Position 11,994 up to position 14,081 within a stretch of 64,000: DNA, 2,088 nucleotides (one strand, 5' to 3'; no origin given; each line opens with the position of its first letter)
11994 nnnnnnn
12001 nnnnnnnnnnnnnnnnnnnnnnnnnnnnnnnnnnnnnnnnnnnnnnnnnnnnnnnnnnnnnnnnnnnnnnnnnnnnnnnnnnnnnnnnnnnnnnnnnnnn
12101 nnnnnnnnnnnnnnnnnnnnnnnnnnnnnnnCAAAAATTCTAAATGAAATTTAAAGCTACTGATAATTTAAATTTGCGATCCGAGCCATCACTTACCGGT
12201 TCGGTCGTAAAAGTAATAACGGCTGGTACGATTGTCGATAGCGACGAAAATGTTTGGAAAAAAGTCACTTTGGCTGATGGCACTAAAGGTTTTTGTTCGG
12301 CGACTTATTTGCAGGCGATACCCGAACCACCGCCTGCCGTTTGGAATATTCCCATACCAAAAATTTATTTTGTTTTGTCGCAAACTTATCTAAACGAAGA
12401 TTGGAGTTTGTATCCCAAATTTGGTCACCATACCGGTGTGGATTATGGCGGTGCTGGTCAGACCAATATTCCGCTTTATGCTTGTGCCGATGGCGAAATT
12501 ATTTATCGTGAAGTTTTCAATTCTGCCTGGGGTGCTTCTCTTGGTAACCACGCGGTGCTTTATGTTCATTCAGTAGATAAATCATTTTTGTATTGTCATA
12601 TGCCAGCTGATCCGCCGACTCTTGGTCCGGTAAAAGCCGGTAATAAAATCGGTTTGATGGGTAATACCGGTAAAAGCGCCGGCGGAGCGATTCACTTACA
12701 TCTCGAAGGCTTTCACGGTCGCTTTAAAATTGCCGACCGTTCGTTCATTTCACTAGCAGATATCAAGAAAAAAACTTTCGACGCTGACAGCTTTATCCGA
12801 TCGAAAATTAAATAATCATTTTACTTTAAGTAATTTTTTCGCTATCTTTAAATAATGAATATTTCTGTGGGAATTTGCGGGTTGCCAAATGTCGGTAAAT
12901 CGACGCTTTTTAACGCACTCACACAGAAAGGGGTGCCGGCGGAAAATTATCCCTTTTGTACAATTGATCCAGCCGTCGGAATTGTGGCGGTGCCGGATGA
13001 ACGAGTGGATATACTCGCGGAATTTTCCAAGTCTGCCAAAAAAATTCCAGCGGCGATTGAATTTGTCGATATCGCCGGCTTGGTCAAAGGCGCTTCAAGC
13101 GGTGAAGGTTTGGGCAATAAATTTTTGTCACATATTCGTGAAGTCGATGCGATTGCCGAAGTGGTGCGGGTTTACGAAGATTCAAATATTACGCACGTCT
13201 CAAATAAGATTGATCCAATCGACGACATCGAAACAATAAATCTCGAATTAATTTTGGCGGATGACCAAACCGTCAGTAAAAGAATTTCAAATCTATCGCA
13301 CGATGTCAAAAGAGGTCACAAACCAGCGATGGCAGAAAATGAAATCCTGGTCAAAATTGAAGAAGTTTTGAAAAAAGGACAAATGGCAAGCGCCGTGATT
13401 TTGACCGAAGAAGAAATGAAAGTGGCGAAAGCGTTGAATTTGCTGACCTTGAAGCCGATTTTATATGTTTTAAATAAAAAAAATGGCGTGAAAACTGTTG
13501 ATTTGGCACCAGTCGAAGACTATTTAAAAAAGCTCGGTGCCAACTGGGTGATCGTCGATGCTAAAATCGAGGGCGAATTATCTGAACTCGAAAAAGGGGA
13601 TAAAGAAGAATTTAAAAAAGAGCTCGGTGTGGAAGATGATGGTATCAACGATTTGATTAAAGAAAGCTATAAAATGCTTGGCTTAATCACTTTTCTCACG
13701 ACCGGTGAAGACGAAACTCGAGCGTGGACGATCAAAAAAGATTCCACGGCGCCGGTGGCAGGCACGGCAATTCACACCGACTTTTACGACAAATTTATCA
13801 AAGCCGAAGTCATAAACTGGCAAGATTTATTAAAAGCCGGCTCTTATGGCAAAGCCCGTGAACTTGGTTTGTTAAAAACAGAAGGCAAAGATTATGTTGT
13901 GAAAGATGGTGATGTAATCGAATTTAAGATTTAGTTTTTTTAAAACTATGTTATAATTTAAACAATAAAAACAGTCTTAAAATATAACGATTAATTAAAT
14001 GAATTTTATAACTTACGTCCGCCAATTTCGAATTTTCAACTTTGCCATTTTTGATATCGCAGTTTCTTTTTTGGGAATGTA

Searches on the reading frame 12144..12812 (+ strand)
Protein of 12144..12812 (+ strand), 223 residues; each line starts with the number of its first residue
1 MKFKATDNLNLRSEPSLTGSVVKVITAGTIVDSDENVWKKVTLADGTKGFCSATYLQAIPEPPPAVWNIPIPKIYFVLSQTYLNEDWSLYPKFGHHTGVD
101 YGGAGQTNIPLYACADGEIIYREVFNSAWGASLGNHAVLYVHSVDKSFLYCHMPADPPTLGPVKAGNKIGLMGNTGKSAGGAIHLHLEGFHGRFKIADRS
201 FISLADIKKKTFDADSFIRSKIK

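Call 92: search_protein_families(library=pfam, proteins=[window:12144-12812:+], max_evalue=0.001)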
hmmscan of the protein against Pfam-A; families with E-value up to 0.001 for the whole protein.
window:12144-12812:+ (223 aa): 2 families
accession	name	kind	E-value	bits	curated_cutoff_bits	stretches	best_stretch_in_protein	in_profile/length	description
PF01551.29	Peptidase_M23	-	1.1e-09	38.8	28.7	1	95-188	2-86/96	Peptidase family M23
PF08239.17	SH3_3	-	6.7e-08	33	27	1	7-57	1-54/54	Bacterial SH3 domain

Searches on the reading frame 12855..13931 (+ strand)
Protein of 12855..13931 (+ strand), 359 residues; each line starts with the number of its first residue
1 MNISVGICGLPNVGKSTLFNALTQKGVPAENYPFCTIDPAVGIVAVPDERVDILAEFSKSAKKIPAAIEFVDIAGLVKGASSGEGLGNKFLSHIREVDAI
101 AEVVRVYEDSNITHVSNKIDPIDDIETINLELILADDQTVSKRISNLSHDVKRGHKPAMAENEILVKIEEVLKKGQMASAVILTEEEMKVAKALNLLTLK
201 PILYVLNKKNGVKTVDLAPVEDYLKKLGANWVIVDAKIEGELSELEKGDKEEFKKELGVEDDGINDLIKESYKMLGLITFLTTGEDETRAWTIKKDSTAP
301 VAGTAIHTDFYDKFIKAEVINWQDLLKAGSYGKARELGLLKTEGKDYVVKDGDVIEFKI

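Call 91: search_protein_families(library=pfam, proteins=[window:12855-13931:+], max_evalue=0.001)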
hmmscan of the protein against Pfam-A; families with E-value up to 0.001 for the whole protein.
window:12855-13931:+ (359 aa): 3 families
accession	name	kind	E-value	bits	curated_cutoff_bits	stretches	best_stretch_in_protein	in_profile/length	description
PF06071.19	YchF-GTPase_C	-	6.5e-32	109.9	27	1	277-359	1-83/84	Protein of unknown function (DUF933)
PF01926.29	MMR_HSR1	-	8.6e-22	77.8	21.9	1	5-121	2-98/113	50S ribosome-binding GTPase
PF02421.24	FeoB_N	-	2.2e-07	31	27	1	4-53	2-51/156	Ferrous iron transport protein B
